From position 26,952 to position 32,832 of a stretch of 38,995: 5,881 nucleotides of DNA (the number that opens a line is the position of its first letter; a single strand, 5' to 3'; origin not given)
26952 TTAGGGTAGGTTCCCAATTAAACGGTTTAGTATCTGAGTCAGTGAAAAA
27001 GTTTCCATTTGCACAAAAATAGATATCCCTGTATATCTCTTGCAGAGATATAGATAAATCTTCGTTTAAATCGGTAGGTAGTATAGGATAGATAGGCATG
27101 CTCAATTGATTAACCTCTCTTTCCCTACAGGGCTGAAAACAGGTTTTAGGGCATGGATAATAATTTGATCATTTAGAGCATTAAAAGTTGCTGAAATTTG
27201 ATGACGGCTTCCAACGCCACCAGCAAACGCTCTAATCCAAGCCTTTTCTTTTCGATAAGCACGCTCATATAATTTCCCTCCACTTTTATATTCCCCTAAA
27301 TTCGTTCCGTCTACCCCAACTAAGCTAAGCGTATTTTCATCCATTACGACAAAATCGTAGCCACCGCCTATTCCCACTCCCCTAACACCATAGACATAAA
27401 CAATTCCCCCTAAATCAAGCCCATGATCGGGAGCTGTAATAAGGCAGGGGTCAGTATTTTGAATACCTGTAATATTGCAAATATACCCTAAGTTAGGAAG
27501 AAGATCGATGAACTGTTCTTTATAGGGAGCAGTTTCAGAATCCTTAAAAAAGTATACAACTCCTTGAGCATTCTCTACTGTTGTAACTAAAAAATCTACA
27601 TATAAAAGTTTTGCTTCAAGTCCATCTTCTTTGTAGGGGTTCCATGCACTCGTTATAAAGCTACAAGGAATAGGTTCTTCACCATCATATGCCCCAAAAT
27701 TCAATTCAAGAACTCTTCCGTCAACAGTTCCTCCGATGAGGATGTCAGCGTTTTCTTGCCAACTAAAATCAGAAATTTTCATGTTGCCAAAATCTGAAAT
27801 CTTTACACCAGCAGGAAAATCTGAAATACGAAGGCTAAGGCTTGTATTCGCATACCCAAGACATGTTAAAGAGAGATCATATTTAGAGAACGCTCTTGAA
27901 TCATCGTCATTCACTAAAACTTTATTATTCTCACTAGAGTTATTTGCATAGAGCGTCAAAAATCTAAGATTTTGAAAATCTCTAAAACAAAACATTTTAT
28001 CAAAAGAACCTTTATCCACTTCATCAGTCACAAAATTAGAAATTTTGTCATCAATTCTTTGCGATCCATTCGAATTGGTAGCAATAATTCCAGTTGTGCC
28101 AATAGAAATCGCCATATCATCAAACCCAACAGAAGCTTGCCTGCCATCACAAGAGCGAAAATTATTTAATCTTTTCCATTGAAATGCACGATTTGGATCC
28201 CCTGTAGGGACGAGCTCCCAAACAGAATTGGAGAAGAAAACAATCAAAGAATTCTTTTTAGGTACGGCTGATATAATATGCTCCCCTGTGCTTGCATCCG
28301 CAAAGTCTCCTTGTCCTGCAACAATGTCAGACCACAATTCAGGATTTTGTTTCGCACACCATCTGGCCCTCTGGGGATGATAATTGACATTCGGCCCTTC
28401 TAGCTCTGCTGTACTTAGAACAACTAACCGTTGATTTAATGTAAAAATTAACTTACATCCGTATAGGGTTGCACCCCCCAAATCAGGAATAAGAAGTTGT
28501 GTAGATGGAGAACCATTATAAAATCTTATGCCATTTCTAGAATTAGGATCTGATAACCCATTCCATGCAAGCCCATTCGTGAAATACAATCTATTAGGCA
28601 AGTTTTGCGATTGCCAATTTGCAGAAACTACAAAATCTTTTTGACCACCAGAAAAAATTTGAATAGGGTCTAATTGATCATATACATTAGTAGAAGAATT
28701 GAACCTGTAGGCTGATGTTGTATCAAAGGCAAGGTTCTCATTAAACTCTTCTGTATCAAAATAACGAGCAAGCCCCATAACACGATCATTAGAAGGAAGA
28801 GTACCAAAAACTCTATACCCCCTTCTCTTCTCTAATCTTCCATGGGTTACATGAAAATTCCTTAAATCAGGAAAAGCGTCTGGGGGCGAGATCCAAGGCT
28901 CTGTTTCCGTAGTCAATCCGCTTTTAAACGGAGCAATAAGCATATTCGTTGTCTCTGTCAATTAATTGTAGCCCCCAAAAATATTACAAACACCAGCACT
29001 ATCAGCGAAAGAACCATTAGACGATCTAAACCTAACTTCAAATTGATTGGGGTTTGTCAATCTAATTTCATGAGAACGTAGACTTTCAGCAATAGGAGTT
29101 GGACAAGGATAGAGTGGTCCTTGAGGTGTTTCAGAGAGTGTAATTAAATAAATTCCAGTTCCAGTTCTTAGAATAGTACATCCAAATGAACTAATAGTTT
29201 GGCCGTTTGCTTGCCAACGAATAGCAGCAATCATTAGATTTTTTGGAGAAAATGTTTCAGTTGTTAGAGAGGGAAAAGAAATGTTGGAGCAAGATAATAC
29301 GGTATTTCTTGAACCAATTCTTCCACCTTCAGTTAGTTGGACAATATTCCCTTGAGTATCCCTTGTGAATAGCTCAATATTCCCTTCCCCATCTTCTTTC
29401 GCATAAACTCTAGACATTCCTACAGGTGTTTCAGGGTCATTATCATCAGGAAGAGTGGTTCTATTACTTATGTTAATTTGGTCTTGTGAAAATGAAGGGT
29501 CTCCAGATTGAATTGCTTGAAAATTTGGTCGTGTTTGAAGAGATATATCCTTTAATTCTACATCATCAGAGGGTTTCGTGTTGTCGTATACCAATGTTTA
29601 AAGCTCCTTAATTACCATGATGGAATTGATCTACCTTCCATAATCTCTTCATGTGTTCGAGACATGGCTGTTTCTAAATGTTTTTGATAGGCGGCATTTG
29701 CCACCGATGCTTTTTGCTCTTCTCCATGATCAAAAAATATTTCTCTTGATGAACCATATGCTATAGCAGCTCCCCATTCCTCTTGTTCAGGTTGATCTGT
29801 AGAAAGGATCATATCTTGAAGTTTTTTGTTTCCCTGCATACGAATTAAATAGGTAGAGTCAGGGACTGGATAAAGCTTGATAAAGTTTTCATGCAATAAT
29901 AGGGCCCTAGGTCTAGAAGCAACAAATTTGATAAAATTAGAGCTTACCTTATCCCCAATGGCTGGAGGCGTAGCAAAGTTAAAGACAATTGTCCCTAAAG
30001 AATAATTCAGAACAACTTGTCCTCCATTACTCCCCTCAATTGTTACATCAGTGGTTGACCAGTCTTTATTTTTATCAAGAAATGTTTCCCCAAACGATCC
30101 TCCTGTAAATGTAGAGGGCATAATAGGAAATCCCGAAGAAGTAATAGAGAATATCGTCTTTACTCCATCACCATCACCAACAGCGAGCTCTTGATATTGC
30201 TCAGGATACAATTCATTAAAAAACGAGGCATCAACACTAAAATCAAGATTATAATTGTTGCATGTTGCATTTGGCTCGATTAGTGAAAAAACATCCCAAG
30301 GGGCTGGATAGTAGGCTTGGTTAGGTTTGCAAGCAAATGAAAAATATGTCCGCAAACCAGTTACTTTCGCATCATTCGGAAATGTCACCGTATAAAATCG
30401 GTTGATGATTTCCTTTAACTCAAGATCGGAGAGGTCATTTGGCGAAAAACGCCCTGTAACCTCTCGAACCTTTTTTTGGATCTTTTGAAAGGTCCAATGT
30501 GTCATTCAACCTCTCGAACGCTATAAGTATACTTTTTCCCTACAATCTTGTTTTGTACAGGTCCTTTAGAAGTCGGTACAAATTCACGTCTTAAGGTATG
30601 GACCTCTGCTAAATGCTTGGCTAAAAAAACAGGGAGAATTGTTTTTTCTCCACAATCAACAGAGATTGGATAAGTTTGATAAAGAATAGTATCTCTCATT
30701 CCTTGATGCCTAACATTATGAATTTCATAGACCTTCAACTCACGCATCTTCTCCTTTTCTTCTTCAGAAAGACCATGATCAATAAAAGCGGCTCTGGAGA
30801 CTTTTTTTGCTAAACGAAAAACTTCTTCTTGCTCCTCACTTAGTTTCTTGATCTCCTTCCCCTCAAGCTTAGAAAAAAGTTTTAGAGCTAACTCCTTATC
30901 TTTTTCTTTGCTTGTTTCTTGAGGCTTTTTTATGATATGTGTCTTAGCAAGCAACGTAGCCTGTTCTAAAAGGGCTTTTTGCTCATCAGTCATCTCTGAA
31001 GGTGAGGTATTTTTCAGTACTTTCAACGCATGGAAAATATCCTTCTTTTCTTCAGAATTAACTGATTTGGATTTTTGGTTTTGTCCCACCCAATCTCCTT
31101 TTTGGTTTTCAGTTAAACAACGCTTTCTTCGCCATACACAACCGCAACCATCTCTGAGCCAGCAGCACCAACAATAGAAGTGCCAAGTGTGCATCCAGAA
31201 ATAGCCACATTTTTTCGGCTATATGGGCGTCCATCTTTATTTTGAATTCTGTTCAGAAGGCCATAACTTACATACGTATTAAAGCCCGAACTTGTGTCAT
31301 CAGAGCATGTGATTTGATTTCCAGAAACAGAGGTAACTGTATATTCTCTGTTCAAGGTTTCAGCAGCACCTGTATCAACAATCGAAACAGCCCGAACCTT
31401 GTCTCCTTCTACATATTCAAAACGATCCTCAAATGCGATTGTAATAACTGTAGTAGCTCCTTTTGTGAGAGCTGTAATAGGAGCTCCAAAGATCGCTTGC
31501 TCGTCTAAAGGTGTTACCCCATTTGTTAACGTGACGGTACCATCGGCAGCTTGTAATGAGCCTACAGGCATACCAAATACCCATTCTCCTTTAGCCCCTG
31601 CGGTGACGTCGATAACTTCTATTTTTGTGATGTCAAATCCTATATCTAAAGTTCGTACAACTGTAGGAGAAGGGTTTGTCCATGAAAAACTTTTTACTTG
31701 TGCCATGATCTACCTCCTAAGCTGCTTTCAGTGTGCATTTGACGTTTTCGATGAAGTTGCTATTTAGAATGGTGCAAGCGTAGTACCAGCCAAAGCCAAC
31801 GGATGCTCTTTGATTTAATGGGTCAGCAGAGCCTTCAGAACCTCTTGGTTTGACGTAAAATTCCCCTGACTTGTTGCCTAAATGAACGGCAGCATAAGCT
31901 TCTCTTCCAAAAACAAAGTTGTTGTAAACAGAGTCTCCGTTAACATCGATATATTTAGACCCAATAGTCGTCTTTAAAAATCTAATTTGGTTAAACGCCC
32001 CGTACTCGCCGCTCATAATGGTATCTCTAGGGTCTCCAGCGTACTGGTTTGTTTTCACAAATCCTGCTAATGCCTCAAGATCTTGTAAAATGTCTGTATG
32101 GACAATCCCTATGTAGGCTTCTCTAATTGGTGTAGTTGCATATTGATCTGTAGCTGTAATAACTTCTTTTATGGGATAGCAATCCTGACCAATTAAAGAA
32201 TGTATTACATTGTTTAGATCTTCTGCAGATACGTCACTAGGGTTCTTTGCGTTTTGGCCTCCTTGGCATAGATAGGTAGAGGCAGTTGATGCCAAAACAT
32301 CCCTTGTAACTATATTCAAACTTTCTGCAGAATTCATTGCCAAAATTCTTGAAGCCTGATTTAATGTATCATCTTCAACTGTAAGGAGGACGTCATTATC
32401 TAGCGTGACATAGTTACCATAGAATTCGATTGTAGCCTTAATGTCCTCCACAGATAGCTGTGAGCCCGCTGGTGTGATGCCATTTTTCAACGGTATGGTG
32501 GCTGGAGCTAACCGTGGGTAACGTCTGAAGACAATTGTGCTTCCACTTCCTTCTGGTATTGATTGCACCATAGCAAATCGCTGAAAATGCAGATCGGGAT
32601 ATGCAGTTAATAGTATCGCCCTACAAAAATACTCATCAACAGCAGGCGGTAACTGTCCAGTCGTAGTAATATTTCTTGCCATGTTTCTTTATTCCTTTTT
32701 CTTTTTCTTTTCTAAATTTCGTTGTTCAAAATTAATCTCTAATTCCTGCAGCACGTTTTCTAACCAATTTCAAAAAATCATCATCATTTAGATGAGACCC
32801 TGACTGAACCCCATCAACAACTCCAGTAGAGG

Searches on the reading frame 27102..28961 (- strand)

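Call 9: search_protein_families(library=pfam, proteins=[window:27102-28961:-], max_evalue=0.001)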
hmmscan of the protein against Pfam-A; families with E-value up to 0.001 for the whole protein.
window:27102-28961:- (619 aa): 0 families

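Call 67: search_protein_families(library=phrogs, proteins=[window:27102-28961:-], max_evalue=0.001)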
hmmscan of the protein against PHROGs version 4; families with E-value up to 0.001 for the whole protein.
window:27102-28961:- (619 aa): 2 families
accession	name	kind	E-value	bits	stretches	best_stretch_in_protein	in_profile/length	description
phrog_3287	-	head and packaging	6.7e-27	95.5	1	13-369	11-352/524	virion structural protein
phrog_5107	-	lysis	0.00024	20.6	0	10-155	11-145/533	amidase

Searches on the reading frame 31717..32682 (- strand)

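Call 9: search_protein_families(library=pfam, proteins=[window:31717-32682:-], max_evalue=0.001)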
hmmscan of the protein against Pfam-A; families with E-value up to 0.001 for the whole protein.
window:31717-32682:- (321 aa): 2 families
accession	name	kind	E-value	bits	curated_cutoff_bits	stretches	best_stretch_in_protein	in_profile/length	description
PF25209.1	Phage_capsid_4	-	1.1e-05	26.3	27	1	47-303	38-249/262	Phage capsid protein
PF13252.12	Phage_capsid_3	-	0.00035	20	23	0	112-240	136-275/376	Phage capsid protein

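Call 95: search_protein_families(library=pfam, proteins=[L032:12957-13343:+, L032:13336-13671:+, L032:8737-9159:+, L032:10755-12014:+, L032:3561-4112:-, L032:925-2631:-, L032:13867-15660:-, L032:12591-12785:+], max_evalue=0.01)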
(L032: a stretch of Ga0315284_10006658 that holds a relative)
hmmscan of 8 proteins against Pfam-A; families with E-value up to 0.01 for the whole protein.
L032:12957-13343:+ (128 aa): 1 family
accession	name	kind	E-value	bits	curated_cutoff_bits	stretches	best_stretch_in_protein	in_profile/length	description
PF05973.20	Gp49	-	3.3e-20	72.4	23.9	1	19-111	2-90/90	Phage derived protein Gp49-like (DUF891)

L032:13336-13671:+ (111 aa): 8 families
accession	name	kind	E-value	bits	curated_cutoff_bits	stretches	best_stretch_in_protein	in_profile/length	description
PF13744.12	HTH_37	-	2.8e-20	72.3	27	1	14-93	1-80/80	Helix-turn-helix domain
PF01381.28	HTH_3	-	1.5e-05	25.4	23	1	40-69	5-33/55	Helix-turn-helix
PF13443.12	HTH_26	-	2.6e-05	24.8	22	1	39-88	5-54/63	Cro/C1-type HTH DNA-binding domain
PF13560.12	HTH_31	-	0.00033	21.3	27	1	41-72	11-42/64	Helix-turn-helix domain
PF24034.1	DUF7343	-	0.0036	17.5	27.6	1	45-66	19-40/62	Domain of unknown function (DUF7343)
PF13412.12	HTH_24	-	0.0055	16.7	21.9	0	38-62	11-35/48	Winged helix-turn-helix DNA-binding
PF12802.13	MarR_2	-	0.0056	17.3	27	0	41-66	16-42/61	MarR family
PF15943.11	YdaS_toxin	-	0.0087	16.3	30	0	39-68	4-32/65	Bacterial toxin YdaS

L032:8737-9159:+ (140 aa): 0 families

L032:10755-12014:+ (419 aa): 0 families

L032:3561-4112:- (183 aa): 0 families

L032:925-2631:- (568 aa): 0 families

L032:13867-15660:- (597 aa): 0 families

L032:12591-12785:+ (64 aa): 1 family
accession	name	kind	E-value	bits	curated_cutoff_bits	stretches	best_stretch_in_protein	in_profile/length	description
PF01402.27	RHH_1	-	0.00045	20.5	20.5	0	12-54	1-37/39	Ribbon-helix-helix protein, copG family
